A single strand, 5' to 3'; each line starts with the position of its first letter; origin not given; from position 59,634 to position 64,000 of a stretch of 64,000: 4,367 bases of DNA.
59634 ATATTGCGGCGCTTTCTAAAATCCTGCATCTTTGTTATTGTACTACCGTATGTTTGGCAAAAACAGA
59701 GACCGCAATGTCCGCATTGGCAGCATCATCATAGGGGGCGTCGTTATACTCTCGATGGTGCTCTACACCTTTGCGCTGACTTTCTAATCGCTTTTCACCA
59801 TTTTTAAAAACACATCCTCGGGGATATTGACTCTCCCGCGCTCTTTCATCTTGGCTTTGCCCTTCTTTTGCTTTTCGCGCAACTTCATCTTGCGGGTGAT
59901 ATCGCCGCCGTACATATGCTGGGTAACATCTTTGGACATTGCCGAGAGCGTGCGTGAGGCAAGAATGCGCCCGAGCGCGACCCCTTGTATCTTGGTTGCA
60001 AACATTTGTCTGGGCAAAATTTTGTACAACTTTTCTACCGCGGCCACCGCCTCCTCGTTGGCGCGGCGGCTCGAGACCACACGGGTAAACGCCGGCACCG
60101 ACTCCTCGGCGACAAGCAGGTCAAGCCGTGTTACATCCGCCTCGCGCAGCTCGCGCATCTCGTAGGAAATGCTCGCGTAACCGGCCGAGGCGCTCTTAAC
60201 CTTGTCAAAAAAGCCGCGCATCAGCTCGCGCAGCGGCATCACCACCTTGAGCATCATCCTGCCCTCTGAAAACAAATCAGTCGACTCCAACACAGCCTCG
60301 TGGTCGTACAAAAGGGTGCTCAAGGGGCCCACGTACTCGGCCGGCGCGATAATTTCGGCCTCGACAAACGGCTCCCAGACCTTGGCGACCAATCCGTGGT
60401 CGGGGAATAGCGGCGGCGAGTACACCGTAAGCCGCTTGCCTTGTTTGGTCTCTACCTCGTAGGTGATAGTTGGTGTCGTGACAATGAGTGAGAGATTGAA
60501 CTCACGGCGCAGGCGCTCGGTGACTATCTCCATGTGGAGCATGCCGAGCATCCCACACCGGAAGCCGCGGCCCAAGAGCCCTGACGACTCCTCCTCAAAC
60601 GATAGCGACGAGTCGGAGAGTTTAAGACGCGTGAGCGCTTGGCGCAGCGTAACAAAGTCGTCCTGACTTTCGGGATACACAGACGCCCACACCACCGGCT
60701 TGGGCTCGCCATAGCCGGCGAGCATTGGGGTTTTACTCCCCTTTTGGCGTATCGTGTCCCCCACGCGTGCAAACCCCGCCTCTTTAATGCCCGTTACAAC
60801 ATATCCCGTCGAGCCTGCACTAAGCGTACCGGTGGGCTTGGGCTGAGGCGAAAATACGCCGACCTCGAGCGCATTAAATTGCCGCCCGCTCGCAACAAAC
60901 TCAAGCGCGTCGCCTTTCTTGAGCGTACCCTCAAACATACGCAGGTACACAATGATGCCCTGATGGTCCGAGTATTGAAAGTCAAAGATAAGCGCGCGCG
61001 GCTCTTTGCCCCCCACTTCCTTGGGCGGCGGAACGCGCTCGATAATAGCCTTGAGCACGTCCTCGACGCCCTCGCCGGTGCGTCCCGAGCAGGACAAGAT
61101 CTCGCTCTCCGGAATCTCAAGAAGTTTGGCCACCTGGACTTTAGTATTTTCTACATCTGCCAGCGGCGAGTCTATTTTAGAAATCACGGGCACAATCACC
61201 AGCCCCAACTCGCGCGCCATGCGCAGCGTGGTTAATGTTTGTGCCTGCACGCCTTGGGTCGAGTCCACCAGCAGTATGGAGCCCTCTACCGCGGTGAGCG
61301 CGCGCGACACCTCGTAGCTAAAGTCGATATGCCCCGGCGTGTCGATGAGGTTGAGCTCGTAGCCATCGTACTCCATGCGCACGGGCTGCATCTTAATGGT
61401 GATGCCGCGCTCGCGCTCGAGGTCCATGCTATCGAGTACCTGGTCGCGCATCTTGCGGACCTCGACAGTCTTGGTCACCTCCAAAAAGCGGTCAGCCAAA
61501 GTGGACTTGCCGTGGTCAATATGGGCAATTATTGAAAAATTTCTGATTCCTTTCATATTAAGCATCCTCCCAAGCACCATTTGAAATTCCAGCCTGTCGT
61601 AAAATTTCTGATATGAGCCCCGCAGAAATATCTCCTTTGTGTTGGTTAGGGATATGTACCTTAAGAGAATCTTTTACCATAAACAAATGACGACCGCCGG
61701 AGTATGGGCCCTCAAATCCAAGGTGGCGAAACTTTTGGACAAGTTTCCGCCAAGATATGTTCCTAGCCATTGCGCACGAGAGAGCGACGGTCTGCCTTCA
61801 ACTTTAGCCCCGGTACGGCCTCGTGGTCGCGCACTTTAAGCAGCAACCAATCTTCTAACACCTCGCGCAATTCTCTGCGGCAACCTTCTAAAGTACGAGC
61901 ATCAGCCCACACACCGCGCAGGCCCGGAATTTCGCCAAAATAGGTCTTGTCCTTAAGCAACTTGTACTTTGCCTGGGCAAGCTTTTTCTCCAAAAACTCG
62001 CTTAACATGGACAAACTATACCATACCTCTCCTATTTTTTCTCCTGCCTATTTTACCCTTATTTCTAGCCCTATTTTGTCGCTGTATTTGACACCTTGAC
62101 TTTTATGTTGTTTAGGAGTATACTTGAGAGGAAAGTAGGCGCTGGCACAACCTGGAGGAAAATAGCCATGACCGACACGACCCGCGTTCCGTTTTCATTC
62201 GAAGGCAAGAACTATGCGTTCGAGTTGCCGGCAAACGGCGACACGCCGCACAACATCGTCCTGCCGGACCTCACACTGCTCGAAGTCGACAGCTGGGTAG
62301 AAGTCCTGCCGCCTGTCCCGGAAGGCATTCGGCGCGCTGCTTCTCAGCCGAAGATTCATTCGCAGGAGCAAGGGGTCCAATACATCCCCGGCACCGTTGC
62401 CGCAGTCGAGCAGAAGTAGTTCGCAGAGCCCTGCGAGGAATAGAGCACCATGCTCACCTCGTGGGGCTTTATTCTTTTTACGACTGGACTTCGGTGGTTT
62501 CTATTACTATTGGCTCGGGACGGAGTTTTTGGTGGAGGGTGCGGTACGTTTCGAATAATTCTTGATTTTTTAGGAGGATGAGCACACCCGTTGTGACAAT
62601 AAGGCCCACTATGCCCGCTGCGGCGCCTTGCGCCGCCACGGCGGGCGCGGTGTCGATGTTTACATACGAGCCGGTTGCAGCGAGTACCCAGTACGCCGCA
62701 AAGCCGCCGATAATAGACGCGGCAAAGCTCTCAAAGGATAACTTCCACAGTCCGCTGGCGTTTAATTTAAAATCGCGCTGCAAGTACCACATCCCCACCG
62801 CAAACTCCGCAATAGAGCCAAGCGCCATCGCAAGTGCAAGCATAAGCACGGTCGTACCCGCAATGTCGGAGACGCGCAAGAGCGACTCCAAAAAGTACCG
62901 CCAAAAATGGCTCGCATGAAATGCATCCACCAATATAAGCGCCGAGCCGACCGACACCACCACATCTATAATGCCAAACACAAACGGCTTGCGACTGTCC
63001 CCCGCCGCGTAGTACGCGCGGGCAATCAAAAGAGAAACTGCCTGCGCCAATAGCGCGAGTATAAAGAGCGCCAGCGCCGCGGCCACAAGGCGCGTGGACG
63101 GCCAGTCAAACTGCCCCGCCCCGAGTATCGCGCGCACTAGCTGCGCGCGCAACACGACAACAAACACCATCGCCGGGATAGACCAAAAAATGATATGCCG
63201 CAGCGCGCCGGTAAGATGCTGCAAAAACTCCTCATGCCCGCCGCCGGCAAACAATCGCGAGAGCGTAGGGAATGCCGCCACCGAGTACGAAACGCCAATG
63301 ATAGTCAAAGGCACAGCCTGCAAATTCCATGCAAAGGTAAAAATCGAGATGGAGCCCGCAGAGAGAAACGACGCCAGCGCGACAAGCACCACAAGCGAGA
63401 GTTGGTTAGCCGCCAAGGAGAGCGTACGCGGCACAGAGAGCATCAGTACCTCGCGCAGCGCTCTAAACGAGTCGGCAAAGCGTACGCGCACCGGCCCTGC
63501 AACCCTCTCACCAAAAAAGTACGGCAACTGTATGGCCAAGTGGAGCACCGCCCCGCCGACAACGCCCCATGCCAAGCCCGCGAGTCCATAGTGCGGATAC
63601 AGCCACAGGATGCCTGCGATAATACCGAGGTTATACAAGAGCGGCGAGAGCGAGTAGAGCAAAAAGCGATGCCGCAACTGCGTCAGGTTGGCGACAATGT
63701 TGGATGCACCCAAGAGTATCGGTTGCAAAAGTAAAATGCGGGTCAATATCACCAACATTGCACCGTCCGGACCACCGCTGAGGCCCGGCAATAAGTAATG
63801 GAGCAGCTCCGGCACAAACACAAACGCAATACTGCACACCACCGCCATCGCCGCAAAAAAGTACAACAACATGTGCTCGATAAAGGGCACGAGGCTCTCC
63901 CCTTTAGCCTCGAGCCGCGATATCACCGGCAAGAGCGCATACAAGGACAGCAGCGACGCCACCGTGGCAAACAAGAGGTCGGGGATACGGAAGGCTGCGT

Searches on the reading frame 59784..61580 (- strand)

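Call 18: search_protein_families(library=pfam, proteins=[window:59784-61580:-], max_evalue=0.001)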
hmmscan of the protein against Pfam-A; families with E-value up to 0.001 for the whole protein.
window:59784-61580:- (598 aa): 6 families
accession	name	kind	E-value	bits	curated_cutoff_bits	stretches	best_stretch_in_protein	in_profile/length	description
PF00009.33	GTP_EFTU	-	9.5e-52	175.8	26.5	1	11-185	2-188/188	Elongation factor Tu GTP binding domain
PF06421.17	LepA_C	-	2.7e-30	105.1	29.7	1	491-595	2-106/107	GTP-binding protein LepA C-terminus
PF00679.30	EFG_C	-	4e-15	56.1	27.9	1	401-482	2-82/89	Elongation factor G C-terminus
PF14492.12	EFG_III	-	3.4e-08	33.9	27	1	293-367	2-73/75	Elongation Factor G, domain III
PF03144.31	GTP_EFTU_D2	-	1.1e-06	29.4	30.3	1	208-277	1-72/73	Elongation factor Tu domain 2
PF01926.29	MMR_HSR1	-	4.8e-05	23.9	21.9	1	24-124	11-102/113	50S ribosome-binding GTPase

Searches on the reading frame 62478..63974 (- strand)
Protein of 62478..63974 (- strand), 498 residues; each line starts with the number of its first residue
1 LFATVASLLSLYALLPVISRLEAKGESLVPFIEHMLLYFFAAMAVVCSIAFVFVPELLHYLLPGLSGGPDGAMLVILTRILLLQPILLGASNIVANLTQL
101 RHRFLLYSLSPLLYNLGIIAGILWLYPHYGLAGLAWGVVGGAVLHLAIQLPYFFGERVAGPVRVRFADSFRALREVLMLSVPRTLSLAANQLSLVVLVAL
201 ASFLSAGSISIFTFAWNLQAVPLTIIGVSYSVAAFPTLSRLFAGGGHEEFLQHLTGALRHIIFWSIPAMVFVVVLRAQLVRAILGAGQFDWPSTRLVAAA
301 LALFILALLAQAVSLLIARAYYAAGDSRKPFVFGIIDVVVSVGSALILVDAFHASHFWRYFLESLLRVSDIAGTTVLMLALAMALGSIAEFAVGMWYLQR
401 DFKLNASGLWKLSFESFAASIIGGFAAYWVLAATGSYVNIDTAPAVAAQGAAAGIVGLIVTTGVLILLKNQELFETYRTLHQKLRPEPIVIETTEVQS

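Call 18: search_protein_families(library=pfam, proteins=[window:62478-63974:-], max_evalue=0.001)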
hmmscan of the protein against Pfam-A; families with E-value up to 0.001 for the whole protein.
window:62478-63974:- (498 aa): 1 family
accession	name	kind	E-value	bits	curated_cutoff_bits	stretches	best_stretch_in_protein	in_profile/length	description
PF03023.19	MurJ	-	1.6e-56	192.2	27.4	1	13-438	36-441/451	Lipid II flippase MurJ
